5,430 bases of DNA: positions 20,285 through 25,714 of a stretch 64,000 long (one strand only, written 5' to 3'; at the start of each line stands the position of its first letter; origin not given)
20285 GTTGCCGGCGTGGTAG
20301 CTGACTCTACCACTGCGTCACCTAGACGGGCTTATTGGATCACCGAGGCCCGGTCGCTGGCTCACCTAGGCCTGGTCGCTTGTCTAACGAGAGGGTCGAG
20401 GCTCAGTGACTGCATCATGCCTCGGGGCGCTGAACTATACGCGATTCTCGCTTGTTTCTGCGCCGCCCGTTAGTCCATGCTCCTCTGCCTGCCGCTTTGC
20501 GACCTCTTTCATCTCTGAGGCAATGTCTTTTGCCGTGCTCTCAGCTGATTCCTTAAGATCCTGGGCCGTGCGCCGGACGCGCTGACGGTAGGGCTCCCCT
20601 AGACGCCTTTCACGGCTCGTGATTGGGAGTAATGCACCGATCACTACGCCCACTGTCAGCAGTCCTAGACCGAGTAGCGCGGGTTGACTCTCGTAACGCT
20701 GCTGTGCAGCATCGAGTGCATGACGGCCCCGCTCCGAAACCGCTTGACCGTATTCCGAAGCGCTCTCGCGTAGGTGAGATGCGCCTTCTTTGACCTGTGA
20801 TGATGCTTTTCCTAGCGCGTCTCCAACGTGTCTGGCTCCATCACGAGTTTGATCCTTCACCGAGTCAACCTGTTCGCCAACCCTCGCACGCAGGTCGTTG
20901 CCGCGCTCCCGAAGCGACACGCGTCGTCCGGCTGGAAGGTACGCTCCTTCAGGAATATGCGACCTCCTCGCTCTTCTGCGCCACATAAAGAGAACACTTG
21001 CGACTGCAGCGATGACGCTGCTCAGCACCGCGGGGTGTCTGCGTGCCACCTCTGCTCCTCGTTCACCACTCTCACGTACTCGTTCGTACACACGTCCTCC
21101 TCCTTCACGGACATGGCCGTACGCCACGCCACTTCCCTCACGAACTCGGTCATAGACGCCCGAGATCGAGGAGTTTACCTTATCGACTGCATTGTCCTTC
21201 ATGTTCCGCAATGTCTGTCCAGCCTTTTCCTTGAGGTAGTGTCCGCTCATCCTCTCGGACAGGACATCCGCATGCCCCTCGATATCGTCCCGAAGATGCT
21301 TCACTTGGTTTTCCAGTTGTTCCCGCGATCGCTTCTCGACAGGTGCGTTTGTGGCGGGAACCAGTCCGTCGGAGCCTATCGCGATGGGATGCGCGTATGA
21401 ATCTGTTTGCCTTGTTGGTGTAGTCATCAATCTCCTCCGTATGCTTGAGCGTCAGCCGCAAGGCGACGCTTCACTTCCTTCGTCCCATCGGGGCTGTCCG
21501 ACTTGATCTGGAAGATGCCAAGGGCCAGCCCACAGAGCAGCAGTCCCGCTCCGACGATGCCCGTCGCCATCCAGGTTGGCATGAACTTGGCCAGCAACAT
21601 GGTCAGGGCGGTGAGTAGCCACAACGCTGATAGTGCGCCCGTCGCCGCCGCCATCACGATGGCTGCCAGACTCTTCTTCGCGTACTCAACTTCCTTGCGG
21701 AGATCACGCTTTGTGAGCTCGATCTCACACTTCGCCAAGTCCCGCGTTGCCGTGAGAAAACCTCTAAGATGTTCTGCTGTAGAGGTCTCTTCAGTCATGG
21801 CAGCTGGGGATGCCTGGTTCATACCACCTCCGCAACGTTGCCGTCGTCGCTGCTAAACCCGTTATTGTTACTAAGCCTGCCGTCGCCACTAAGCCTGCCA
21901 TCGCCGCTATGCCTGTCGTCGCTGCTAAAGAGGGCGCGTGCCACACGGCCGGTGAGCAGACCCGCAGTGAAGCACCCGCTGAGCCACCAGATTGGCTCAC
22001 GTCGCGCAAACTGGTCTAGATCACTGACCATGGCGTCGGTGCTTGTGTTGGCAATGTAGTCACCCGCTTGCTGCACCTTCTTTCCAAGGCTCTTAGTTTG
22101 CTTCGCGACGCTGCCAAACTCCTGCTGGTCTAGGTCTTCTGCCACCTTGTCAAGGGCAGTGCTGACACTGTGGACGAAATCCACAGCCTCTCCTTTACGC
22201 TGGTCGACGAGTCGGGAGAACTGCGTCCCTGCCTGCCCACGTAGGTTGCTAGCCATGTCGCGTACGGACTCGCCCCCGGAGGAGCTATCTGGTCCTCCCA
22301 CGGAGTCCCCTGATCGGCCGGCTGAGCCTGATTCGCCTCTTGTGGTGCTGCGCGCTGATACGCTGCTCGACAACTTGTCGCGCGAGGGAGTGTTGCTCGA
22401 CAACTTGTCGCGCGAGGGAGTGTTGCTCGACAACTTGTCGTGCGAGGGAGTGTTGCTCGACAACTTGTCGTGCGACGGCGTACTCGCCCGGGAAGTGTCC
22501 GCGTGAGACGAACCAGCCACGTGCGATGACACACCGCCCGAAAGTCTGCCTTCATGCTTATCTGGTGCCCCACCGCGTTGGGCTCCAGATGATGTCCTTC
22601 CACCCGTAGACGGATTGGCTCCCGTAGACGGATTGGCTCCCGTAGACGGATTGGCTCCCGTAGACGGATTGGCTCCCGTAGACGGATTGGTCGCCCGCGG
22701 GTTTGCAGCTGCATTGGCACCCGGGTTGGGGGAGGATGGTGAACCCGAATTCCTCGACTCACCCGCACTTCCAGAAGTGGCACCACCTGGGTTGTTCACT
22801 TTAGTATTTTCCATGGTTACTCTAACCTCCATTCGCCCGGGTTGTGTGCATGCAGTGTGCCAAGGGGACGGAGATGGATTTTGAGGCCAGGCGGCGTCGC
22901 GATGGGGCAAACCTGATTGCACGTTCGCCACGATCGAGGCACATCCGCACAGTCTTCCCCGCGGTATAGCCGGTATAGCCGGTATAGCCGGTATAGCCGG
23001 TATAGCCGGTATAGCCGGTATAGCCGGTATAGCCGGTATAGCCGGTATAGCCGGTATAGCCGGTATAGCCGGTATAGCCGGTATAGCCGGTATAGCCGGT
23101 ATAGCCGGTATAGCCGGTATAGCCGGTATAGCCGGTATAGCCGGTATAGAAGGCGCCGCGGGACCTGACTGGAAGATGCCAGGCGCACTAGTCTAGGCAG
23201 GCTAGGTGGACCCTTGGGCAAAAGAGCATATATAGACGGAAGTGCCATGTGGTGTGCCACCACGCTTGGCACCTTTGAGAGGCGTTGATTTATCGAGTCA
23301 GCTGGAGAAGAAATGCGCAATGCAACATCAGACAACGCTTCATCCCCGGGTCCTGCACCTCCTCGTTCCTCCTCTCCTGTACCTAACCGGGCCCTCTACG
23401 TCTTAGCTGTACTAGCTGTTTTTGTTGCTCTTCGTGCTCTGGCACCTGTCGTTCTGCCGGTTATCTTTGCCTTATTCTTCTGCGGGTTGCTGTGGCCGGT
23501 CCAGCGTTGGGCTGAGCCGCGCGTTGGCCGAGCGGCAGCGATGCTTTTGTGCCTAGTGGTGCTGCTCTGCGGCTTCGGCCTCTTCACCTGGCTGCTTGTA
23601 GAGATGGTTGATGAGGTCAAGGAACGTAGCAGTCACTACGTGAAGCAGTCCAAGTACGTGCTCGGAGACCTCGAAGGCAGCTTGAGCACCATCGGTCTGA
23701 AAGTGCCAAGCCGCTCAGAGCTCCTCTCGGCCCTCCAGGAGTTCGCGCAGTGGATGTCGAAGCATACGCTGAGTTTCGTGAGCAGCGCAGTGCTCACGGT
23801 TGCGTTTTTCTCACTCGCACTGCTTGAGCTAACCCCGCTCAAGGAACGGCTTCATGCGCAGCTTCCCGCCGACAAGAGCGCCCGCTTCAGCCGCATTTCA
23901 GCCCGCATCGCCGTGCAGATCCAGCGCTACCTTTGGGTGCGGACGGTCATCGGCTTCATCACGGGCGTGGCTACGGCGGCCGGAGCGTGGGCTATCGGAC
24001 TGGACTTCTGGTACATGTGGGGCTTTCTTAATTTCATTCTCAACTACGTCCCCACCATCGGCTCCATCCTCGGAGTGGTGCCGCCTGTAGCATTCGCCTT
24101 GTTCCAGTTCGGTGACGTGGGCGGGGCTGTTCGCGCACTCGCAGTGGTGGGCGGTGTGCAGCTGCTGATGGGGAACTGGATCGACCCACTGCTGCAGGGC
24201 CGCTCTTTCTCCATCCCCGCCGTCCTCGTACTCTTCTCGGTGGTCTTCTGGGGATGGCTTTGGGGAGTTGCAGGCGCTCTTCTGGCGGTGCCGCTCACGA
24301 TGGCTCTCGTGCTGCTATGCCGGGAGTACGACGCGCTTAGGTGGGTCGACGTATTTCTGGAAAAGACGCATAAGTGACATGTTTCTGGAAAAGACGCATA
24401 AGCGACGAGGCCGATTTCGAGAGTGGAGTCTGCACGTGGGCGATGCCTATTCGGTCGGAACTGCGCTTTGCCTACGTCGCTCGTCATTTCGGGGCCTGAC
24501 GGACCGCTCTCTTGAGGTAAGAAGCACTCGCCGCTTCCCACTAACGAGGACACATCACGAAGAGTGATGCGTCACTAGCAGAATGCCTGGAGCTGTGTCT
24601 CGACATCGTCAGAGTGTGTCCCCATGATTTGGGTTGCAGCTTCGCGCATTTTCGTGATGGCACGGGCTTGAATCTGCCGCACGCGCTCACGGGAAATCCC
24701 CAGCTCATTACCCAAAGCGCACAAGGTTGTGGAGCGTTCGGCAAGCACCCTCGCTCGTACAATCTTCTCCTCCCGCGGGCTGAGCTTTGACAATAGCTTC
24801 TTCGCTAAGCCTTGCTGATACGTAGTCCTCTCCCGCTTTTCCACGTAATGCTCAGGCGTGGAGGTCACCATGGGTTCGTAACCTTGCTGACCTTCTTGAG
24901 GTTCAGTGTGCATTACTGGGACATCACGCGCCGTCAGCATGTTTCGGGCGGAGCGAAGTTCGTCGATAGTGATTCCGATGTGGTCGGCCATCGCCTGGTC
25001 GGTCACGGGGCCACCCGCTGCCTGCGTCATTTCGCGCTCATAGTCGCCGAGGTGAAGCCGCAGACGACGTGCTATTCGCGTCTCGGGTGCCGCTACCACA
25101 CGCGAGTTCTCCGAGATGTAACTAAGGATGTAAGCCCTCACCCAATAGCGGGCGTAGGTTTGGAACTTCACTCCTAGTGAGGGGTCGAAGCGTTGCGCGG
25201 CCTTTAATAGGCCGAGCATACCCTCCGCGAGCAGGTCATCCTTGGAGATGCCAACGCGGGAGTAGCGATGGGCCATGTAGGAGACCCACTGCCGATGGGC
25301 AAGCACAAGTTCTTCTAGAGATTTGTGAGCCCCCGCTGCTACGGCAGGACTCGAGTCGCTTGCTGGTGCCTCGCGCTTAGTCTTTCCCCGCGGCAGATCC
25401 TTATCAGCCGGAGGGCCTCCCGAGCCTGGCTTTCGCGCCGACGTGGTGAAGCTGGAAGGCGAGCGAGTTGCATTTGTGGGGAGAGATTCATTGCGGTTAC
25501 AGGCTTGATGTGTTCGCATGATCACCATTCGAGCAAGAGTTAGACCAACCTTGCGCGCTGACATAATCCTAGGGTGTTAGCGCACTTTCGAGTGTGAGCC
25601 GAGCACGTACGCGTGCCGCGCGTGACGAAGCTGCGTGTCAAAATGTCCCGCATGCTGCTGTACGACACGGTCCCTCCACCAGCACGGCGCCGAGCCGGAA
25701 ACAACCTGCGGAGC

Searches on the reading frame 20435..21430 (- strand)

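Call 40: search_protein_families(library=pfam, proteins=[window:20435-21430:-])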
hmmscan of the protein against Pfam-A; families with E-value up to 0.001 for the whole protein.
window:20435-21430:- (331 aa): 2 families
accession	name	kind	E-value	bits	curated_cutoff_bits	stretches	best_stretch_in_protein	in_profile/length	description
PF12732.12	YtxH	-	4.1e-06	27.6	37.5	1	175-224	21-70/71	YtxH-like protein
PF01442.23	Apolipoprotein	-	3.7e-05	23.9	90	0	173-246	97-163/190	Apolipoprotein A1/A4/E domain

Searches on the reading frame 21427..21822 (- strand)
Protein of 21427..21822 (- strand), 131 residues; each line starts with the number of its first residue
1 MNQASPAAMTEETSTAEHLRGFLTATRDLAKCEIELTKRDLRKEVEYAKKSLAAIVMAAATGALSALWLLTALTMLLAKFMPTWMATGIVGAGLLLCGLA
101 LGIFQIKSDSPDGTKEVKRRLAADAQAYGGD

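Call 40: search_protein_families(library=pfam, proteins=[window:21427-21822:-])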
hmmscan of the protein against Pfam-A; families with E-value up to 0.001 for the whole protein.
window:21427-21822:- (131 aa): 1 family
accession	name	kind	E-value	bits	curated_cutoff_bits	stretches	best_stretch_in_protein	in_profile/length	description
PF07332.16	Phage_holin_3_6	-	3.9e-13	49.9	28.4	1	18-107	3-92/116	Putative Actinobacterial Holin-X, holin superfamily III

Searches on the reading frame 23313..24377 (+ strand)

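Call 40: search_protein_families(library=pfam, proteins=[window:23313-24377:+])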
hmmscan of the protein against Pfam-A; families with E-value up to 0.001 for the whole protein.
window:23313-24377:+ (354 aa): 1 family
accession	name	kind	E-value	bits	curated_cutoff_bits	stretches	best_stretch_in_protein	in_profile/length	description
PF01594.21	AI-2E_transport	-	4.5e-44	151.4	34.3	1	29-333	4-320/327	AI-2E family transporter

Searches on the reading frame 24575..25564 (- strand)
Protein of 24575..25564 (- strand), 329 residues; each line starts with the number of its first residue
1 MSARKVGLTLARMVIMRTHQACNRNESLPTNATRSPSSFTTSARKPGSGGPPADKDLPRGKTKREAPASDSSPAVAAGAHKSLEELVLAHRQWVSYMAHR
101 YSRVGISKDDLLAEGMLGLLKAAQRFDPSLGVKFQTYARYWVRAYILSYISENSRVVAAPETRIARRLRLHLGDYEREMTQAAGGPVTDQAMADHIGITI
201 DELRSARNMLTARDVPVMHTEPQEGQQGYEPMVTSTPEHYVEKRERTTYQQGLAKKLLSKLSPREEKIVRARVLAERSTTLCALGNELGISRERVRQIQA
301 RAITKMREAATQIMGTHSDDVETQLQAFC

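Call 40: search_protein_families(library=pfam, proteins=[window:24575-25564:-])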
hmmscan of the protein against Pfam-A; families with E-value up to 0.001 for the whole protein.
window:24575-25564:- (329 aa): 2 families
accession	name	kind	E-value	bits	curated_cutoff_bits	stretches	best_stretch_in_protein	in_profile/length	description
PF04542.20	Sigma70_r2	-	1.9e-15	56.8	24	1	86-155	1-70/71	Sigma-70 region 2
PF04545.22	Sigma70_r4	-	1.4e-13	50.5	24.1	1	257-308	1-50/50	Sigma-70, region 4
